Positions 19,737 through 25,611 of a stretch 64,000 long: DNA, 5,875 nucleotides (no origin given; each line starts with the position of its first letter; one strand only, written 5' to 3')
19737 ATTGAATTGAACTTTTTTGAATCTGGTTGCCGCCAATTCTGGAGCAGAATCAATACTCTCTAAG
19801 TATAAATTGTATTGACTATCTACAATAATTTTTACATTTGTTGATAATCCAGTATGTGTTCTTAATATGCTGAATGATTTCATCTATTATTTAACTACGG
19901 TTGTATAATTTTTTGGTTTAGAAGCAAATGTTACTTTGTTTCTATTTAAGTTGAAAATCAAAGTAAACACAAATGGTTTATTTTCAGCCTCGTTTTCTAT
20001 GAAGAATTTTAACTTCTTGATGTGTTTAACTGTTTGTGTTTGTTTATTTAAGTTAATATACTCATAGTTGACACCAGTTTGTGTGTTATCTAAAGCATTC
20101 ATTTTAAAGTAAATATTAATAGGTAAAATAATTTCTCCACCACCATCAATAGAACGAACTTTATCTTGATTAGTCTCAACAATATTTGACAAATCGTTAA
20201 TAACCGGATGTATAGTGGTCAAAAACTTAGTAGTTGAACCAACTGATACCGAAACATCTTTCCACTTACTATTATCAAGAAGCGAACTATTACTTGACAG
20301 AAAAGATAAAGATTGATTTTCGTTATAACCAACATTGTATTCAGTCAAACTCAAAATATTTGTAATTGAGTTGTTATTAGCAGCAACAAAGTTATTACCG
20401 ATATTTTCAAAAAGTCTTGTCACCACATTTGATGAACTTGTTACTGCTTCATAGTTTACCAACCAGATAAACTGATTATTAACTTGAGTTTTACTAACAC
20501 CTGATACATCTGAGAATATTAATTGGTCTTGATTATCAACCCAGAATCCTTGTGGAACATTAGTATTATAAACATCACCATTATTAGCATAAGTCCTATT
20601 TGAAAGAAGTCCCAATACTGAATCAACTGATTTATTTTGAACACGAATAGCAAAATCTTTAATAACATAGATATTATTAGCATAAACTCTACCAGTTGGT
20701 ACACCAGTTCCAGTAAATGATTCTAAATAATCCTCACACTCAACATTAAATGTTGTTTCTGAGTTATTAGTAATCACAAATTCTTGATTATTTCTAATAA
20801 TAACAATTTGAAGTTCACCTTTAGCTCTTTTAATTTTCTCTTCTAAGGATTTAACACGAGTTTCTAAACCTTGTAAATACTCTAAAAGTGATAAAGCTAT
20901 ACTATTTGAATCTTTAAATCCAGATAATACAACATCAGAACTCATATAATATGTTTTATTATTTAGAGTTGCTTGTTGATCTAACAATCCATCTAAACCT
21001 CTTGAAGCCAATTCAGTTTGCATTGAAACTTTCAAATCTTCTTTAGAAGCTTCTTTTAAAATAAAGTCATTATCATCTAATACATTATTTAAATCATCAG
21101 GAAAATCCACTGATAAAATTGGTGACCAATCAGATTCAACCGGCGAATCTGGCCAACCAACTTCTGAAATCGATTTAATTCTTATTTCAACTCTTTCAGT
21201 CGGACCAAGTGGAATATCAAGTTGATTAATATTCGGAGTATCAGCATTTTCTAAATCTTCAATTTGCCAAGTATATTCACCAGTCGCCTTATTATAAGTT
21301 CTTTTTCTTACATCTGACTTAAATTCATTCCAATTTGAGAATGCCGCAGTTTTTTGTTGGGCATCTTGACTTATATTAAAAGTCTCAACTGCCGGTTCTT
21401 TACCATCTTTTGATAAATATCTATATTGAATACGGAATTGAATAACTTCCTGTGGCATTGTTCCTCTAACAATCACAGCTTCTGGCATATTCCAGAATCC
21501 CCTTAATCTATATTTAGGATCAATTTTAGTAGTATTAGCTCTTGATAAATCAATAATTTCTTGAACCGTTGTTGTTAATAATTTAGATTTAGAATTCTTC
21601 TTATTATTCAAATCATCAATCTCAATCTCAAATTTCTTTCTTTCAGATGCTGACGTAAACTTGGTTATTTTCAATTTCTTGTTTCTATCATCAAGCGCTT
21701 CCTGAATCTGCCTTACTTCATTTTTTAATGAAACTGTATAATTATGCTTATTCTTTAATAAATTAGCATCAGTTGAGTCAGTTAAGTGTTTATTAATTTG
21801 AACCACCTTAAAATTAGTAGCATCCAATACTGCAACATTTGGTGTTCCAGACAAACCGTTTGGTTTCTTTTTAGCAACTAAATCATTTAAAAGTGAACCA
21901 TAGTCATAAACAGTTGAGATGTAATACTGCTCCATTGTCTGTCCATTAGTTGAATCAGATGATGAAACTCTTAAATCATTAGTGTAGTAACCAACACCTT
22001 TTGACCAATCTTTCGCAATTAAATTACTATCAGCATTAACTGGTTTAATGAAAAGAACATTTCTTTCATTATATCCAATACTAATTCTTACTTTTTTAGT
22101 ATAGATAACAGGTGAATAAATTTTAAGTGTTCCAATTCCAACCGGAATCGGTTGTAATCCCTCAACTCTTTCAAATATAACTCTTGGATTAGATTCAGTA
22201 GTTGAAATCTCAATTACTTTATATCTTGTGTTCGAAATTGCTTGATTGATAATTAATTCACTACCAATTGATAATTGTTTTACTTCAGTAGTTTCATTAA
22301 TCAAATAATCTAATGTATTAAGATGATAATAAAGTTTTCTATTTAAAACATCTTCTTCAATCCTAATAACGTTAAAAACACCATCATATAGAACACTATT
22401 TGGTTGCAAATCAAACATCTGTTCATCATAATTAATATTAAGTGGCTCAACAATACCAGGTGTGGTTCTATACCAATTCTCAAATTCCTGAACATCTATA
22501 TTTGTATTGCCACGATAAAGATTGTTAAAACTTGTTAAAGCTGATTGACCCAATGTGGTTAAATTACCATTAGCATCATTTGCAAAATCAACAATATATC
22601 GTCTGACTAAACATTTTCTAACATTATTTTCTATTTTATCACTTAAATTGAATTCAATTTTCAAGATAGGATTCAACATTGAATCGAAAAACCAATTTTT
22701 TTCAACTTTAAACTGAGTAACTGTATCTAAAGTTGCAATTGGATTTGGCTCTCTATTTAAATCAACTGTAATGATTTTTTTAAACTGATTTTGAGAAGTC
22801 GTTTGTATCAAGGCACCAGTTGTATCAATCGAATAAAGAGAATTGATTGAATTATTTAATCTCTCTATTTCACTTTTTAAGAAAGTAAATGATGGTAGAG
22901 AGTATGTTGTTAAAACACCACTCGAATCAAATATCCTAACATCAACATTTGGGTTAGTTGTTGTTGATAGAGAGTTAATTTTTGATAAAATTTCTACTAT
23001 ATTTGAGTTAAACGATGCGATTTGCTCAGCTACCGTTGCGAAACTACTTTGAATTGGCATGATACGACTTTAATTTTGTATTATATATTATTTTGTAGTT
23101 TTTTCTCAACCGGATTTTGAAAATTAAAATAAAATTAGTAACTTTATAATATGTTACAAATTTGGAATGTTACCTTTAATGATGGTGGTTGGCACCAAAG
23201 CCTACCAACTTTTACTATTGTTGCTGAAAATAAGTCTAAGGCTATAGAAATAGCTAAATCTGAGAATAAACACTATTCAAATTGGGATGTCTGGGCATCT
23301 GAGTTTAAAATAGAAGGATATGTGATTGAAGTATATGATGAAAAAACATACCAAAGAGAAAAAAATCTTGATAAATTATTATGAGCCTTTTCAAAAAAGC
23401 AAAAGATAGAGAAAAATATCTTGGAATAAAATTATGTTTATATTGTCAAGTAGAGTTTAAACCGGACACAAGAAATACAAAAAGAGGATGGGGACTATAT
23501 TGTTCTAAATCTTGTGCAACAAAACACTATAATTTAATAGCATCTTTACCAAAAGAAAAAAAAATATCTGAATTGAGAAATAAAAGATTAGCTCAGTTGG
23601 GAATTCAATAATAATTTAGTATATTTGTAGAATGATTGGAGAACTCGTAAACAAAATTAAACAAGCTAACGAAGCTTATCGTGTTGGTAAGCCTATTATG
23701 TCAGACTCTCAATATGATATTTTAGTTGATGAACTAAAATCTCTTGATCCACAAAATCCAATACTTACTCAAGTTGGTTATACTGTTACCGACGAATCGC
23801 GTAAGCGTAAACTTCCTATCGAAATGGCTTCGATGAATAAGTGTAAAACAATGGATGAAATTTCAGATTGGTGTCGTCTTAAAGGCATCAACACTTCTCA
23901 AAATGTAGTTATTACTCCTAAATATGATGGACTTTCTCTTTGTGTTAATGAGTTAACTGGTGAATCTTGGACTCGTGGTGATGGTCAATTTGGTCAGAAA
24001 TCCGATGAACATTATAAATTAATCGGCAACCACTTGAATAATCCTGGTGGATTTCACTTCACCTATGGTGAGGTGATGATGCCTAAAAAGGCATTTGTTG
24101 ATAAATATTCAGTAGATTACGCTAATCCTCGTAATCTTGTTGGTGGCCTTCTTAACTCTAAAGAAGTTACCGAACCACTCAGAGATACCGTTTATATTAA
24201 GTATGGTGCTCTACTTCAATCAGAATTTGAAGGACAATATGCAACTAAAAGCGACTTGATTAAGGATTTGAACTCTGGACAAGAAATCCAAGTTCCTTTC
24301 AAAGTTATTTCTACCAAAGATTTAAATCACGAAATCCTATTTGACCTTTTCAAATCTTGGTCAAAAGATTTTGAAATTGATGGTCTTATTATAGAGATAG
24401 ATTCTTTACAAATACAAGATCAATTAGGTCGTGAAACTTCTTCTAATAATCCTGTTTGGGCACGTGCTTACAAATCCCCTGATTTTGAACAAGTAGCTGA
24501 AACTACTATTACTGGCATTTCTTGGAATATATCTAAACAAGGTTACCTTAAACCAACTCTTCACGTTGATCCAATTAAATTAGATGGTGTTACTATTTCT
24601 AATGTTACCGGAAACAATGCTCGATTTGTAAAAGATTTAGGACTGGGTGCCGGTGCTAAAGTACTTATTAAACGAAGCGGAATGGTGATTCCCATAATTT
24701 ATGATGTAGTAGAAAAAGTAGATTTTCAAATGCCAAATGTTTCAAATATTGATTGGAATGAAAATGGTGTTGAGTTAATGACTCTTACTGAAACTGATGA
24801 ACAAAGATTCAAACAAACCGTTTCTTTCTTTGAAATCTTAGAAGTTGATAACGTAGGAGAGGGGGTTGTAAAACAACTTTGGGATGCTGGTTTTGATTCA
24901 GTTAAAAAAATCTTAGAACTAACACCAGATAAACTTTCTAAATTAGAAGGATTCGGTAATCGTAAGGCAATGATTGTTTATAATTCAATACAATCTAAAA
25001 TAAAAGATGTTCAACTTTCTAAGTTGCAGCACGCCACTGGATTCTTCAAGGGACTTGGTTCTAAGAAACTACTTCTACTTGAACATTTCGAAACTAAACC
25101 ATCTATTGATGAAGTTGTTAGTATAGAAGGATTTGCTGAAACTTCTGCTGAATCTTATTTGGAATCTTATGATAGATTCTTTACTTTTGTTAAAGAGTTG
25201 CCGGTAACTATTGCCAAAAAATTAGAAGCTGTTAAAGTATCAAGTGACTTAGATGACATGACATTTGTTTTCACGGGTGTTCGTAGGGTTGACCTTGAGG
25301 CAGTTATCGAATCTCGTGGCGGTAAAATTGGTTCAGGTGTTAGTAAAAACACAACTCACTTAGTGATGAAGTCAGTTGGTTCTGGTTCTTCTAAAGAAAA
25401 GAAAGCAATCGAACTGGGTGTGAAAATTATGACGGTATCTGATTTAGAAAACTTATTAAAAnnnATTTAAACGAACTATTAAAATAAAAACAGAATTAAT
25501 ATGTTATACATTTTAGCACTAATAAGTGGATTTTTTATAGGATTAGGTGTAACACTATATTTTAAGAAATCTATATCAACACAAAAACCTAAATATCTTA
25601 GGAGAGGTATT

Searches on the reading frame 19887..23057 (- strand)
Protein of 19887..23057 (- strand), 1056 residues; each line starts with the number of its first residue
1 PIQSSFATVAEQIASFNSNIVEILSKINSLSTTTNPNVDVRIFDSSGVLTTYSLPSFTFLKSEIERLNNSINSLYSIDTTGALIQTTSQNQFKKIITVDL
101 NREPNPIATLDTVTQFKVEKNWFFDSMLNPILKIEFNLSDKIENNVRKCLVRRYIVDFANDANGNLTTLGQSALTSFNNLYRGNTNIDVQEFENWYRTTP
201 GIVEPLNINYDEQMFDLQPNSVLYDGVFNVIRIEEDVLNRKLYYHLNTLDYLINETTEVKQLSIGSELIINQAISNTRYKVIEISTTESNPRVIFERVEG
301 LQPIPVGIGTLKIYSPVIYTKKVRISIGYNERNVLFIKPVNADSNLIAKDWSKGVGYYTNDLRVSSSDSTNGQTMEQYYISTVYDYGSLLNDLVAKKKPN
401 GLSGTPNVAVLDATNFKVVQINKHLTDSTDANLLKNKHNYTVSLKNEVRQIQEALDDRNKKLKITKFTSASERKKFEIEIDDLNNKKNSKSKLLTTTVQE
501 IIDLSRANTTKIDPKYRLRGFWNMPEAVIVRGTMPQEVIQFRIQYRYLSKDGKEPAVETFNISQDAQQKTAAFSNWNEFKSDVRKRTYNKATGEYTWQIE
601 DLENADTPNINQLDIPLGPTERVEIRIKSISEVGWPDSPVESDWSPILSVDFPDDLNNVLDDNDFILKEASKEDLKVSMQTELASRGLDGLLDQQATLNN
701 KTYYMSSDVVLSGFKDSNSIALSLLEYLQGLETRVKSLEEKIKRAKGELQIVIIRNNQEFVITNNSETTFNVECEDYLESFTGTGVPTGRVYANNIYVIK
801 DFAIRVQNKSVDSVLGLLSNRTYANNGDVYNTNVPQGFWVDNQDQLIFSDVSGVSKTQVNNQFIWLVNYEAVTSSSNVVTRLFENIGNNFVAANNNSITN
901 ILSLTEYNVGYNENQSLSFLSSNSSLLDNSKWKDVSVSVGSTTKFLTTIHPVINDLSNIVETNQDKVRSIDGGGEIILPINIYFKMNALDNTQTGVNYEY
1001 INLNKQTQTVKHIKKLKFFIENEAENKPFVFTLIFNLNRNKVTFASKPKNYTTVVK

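Call 11: search_protein_families(library=phrogs, proteins=[window:19887-23057:-], max_evalue=0.00001)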
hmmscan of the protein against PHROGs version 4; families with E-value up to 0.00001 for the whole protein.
window:19887-23057:- (1056 aa): 1 family
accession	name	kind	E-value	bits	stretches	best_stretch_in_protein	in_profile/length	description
phrog_29329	-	unknown function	4.4e-91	307.1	1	5-883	11-853/1092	-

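Call 12: search_protein_families(library=pfam, proteins=[window:19887-23057:-], max_evalue=0.00001)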
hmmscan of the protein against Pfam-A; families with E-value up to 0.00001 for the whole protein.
window:19887-23057:- (1056 aa): 0 families

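Call 22: search_dna_similar(query=window:19887-23057:-, collection=phages, mode=protein, max_rows=15)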
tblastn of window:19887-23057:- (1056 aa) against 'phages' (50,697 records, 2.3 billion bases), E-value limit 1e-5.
Records with a match: 31; places in all: 31; records where one place covers at least 80% of the query: 4.
Best place of each record, by identity: 60-80% 2; <60% 29.
By first word of the organism name: Prevotella 15; uncultured 6; Tenacibaculum 5; Sphingomonas 2; Chryseobacterium 2; Flavobacterium 1.
By host as written in the record: Prevotella sp. 15; - 6; Tenacibaculum maritimum 3; Sphingomonas paucimobilis, Felix d'Herelle Reference Center for Phages host ... 2; Tenacibaculum sp. 2; Chryseobacterium indologenes MA9 2; Flavobacterium sp. B330 1.
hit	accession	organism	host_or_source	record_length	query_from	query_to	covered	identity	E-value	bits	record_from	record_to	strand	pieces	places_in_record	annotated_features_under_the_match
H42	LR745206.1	uncultured phage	metagenomic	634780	1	1056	100%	65.0%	0e+0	1337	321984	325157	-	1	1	record has no annotation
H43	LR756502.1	uncultured phage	metagenomic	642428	1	1056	100%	64.8%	0e+0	1320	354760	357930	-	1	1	record has no annotation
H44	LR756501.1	uncultured phage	metagenomic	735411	5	1055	99%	37.5%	4e-117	617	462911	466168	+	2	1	record has no annotation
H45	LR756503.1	uncultured phage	metagenomic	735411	5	1055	99%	37.5%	4e-117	617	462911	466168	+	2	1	record has no annotation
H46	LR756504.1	uncultured phage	metagenomic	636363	2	733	69%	40.8%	5e-162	536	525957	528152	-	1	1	record has no annotation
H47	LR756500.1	uncultured phage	metagenomic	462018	2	770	73%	30.9%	6e-106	372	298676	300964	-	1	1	record has no annotation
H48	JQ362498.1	Sphingomonas phage PAU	Sphingomonas paucimobilis, Felix ...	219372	8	829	78%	26.4%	3e-47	191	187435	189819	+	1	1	264: gp264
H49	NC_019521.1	Sphingomonas phage PAU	Sphingomonas paucimobilis, Felix ...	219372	8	829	78%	26.4%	3e-47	191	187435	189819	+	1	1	264: gp264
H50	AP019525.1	Tenacibaculum phage PTm5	Tenacibaculum maritimum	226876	32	814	72%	26.3%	1e-51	230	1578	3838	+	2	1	hypothetical protein (x2)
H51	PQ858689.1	Flavobacterium phage MaF61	Flavobacterium sp. B330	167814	2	819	77%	23.2%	4e-25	119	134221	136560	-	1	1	hypothetical protein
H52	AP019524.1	Tenacibaculum phage PTm1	Tenacibaculum maritimum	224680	32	755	66%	26.5%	1e-49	223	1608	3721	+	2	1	hypothetical protein (x2)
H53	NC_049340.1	Tenacibaculum phage PTm1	Tenacibaculum maritimum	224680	32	755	66%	26.5%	1e-49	223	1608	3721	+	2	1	hypothetical protein (x2)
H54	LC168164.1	Tenacibaculum phage pT24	Tenacibaculum sp.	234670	16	744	69%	25.2%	2e-42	176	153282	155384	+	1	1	hypothetical protein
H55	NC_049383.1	Tenacibaculum phage pT24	Tenacibaculum sp.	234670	16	744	69%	25.2%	2e-42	176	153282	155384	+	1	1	hypothetical protein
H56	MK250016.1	Prevotella phage Lak-A1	Prevotella sp.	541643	5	693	65%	25.7%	9e-48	193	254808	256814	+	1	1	record has no annotation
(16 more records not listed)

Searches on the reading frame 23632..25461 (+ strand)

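Call 11: search_protein_families(library=phrogs, proteins=[window:23632-25461:+], max_evalue=0.00001)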
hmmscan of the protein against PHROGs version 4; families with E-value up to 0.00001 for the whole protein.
window:23632-25461:+ (610 aa): 4 families
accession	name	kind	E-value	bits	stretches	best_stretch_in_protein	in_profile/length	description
phrog_3869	-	DNA, RNA and nucleotide metabolism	2.3e-112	377.6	1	3-604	10-648/656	NAD-dependent DNA ligase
phrog_3359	-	DNA, RNA and nucleotide metabolism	3.9e-37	129.2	1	6-361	5-324/325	NAD-dependent DNA ligase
phrog_3498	-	DNA, RNA and nucleotide metabolism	1.8e-10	42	1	391-608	34-252/256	NAD-dependent DNA ligase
phrog_2561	-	DNA, RNA and nucleotide metabolism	3.4e-07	31.7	1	446-609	5-160/167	DNA ligase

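Call 12: search_protein_families(library=pfam, proteins=[window:23632-25461:+], max_evalue=0.00001)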
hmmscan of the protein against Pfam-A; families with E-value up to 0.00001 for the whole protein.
window:23632-25461:+ (610 aa): 5 families
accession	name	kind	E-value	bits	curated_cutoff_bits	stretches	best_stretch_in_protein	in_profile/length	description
PF03120.22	DNA_ligase_OB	-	4.1e-17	62.2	32.9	1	290-362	1-73/79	NAD-dependent DNA ligase OB-fold domain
PF01653.23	DNA_ligase_aden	-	2.7e-16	60.3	27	1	62-282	10-250/253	NAD-dependent DNA ligase adenylation domain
PF00533.33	BRCT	-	1.8e-11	44.5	21.3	1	537-607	3-76/78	BRCA1 C Terminus (BRCT) domain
PF14520.12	HHH_5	-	6.3e-07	30.2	27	1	401-446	3-48/57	Helix-hairpin-helix domain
PF12738.14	PTCB-BRCT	-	2.4e-06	27.9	22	1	546-602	7-61/63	twin BRCT domain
